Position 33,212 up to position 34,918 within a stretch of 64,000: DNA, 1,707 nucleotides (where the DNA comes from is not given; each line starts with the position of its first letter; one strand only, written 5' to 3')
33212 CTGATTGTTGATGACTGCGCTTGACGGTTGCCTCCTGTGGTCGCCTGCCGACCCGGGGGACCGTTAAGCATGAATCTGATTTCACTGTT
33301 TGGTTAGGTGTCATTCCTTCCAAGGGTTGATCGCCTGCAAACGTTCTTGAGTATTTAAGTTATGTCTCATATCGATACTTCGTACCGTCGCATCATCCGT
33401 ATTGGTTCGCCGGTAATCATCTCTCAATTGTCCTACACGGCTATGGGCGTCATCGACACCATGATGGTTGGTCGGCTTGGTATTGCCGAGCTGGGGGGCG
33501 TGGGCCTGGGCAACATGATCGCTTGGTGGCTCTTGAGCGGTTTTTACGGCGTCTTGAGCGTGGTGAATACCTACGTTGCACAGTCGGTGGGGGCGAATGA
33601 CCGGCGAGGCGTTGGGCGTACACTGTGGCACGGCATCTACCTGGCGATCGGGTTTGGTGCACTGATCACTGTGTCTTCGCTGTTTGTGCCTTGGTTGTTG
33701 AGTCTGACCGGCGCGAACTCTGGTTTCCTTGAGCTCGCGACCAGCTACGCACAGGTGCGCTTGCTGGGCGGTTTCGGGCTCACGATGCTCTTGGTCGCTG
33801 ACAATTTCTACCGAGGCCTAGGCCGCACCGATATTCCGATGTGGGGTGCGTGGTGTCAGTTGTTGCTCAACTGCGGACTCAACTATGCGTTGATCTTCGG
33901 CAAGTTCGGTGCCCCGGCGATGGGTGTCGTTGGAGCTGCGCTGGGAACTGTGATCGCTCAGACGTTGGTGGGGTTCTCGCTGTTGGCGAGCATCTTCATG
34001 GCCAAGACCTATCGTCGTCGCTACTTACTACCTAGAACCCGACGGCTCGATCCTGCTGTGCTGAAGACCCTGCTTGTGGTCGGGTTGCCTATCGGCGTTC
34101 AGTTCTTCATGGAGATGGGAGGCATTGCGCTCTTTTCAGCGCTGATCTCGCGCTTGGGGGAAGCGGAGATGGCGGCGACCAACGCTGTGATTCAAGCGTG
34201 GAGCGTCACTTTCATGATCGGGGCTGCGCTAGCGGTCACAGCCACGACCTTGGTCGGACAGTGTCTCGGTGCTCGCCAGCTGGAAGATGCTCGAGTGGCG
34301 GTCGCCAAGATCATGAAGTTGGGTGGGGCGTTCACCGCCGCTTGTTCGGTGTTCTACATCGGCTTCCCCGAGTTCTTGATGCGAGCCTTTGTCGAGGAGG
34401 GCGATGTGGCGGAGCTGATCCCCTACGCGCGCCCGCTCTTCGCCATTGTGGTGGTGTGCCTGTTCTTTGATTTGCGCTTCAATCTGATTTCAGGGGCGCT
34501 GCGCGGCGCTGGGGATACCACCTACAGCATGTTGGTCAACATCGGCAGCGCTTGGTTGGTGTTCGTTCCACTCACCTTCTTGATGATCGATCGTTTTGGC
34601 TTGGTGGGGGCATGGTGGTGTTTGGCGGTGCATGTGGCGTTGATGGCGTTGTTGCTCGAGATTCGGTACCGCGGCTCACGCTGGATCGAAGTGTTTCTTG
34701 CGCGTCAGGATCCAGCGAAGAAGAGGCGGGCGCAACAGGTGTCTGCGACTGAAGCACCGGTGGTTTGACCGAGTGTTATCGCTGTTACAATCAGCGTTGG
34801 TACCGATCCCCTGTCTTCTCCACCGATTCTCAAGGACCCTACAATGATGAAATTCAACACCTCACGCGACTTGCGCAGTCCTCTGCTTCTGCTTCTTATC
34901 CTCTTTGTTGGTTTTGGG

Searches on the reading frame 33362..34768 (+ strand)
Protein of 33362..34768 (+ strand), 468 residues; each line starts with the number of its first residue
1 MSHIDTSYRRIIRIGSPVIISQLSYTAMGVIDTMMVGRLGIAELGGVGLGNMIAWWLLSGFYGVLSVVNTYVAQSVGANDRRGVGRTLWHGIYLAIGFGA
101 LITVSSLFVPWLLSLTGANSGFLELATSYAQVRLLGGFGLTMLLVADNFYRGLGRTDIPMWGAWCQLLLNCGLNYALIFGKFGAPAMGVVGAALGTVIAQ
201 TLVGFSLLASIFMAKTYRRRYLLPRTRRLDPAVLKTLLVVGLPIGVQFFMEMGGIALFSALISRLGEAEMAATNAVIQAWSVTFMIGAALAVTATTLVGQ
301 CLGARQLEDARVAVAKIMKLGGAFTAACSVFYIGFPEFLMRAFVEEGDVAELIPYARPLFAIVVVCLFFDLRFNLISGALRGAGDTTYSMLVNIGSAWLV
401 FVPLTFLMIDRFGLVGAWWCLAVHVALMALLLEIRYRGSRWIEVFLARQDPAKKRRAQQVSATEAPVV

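Call 10: search_protein_families(library=pfam, proteins=[window:33362-34768:+], max_evalue=0.01)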
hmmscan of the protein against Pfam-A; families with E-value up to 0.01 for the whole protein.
window:33362-34768:+ (468 aa): 1 family
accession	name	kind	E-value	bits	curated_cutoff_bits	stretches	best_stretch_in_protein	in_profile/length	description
PF01554.23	MatE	-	7.4e-55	185.5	24.9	2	17-175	1-160/161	MatE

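Call 11: find_encoding_contigs(protein=window:33362-34768:+, flank=10000, max_places=10)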
Protein window:33362-34768:+ (468 aa): 1 contig read that carries it; 1 place shown.
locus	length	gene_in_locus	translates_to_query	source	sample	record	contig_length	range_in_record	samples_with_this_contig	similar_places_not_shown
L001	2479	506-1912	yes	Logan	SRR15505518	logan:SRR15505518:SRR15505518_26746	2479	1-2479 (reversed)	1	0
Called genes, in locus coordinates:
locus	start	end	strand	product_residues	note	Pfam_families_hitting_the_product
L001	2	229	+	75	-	?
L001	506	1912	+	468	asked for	PF01554:MatE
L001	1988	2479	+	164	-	?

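Call 16: find_homologous_proteins(query=window:33362-34768:+, max_evalue=1e-30)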
Query window:33362-34768:+ (468 aa): 1182 proteins with E <= 1e-30 among 8000 candidates; the best 120 are listed.
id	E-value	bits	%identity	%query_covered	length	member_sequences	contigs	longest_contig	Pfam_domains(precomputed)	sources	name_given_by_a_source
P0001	0.0e+0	1016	100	100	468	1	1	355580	PF01554.24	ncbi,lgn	-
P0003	1.7e-269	913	88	100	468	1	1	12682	PF01554.24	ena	-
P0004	5.8e-212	723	73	95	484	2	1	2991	PF01554.24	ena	-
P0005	1.0e-208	712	70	99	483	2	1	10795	PF01554.24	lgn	-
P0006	3.7e-181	621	63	100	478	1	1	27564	PF01554.24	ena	-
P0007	2.8e-180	618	64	97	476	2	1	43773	PF01554.24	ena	-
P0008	5.7e-168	578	60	97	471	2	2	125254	PF01554.24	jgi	jgi:multidrug resistance protein, MATE family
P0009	2.3e-164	566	59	99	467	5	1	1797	PF01554.24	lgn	-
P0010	3.7e-164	565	59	96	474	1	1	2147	PF01554.24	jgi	jgi:MATE family multidrug resistance protein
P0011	4.5e-164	565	58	99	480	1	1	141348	PF01554.24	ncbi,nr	ncbi:MAG TPA: MATE family efflux transporter [Thermoanaerobaculia bacterium]|nr:MATE family efflux t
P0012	5.7e-164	565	57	100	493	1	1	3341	PF01554.24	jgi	jgi:MATE family multidrug resistance protein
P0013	9.7e-164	564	59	99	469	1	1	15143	PF01554.24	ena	-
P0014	1.8e-163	563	59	99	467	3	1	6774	PF01554.24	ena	-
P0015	5.4e-163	561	57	100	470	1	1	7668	PF01554.24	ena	-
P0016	8.6e-161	554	59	95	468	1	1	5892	PF01554.24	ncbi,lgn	-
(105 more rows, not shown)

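Call 17: find_encoding_contigs(protein=P0003, flank=10000)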
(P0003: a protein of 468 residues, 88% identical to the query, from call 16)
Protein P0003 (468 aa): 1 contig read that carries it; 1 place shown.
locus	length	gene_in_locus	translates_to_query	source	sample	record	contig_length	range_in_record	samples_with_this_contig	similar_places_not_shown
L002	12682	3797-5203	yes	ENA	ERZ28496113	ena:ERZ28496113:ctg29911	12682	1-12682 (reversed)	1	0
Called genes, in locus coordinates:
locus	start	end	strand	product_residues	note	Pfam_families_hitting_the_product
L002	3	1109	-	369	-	?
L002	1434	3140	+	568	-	PF00501:AMP-binding, PF13193:AMP-binding_C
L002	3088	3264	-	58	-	-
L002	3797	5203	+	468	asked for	PF01554:MatE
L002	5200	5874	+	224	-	-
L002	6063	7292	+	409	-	PF08447:PAS_3 (faint)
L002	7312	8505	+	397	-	PF00512:HisKA, PF02518:HATPase_c, PF00072:Response_reg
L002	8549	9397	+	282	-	-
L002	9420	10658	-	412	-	PF02515:CoA_transf_3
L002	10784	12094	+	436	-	PF00278:Orn_DAP_Arg_deC, PF02784:Orn_Arg_deC_N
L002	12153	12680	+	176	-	?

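Call 18: find_encoding_contigs(protein=P0005, flank=10000)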
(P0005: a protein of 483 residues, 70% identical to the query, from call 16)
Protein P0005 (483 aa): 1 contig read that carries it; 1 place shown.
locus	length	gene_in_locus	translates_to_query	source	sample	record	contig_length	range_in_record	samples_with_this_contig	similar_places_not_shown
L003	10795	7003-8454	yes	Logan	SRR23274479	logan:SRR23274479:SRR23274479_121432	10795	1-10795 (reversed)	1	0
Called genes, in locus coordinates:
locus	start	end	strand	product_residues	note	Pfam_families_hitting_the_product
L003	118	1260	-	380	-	PF05684:DUF819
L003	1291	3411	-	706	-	PF16261:DUF4915, PF00583:Acetyltransf_1 (faint), PF13508:Acetyltransf_7 (faint)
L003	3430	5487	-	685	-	PF12228:DUF3604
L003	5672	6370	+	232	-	PF01904:DUF72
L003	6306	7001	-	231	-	-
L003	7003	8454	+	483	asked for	PF01554:MatE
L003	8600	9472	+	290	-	PF01925:TauE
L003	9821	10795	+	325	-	?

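Call 19: find_encoding_contigs(protein=P0007, flank=10000)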
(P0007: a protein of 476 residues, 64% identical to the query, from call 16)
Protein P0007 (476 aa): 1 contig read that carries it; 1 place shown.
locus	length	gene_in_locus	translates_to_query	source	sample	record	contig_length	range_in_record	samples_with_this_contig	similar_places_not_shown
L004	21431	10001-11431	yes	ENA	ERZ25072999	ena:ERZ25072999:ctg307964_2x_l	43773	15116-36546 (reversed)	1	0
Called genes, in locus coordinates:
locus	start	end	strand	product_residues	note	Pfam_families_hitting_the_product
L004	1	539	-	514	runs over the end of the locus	PF00953:Glycos_transf_4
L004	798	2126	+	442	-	PF03446:NAD_binding_2, PF03721:UDPG_MGDP_dh_N, PF00984:UDPG_MGDP_dh, PF03720:UDPG_MGDP_dh_C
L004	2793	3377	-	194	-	-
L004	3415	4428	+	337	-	PF04542:Sigma70_r2, PF04539:Sigma70_r3, PF04545:Sigma70_r4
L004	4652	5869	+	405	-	PF01168:Ala_racemase_N, PF14031:D-ser_dehydrat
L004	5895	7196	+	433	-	PF01565:FAD_binding_4, PF04030:ALO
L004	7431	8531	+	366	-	PF16697:Yop-YscD_cpl, PF00498:FHA, PF00563:EAL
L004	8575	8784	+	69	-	-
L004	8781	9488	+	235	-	PF01904:DUF72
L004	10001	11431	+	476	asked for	PF01554:MatE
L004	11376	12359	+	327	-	PF01925:TauE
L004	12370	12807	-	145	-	PF13581:HATPase_c_2, PF02518:HATPase_c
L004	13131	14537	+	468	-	PF16697:Yop-YscD_cpl, PF00498:FHA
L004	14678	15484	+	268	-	PF00027:cNMP_binding, PF00498:FHA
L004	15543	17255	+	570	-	PF16697:Yop-YscD_cpl (weak), PF00498:FHA, PF01590:GAF, PF13185:GAF_2, PF13492:GAF_3, PF07228:SpoIIE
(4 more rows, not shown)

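Call 46: find_encoding_contigs(protein=P0004, flank=10000)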
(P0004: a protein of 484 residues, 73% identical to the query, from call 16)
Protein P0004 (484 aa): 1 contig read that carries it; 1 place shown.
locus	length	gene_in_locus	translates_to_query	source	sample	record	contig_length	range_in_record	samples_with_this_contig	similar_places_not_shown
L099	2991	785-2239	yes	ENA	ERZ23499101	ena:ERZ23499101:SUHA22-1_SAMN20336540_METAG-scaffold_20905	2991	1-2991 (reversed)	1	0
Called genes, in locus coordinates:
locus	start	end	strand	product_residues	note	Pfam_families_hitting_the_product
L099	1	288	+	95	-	?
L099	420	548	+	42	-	-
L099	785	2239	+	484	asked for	PF01554:MatE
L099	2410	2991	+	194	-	?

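Call 47: find_encoding_contigs(protein=P0006, flank=10000)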
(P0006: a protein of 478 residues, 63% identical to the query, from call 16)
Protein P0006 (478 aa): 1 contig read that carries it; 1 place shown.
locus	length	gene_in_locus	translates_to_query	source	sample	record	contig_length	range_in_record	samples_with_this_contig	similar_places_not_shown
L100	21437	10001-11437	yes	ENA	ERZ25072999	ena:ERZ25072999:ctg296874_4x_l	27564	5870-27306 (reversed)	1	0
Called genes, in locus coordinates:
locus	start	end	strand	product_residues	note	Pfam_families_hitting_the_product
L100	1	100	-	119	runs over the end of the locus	?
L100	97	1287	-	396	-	PF01041:DegT_DnrJ_EryC1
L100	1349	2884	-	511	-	PF00953:Glycos_transf_4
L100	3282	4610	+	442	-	PF03446:NAD_binding_2, PF03721:UDPG_MGDP_dh_N, PF00984:UDPG_MGDP_dh, PF03720:UDPG_MGDP_dh_C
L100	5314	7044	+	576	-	PF03979:Sigma70_r1_1, PF00140:Sigma70_r1_2, PF04542:Sigma70_r2, PF04539:Sigma70_r3, PF04545:Sigma70_r4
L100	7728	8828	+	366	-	PF16697:Yop-YscD_cpl, PF00498:FHA, PF00563:EAL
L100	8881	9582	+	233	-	PF01904:DUF72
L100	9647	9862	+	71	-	-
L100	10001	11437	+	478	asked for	PF01554:MatE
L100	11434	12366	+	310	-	PF01925:TauE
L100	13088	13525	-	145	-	PF13581:HATPase_c_2, PF02518:HATPase_c (weak)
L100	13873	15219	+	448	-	PF16697:Yop-YscD_cpl, PF00498:FHA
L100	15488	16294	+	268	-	PF00027:cNMP_binding, PF00498:FHA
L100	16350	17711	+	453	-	PF16697:Yop-YscD_cpl, PF00498:FHA, PF01590:GAF, PF13185:GAF_2, PF13492:GAF_3, PF07228:SpoIIE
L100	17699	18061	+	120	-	PF07228:SpoIIE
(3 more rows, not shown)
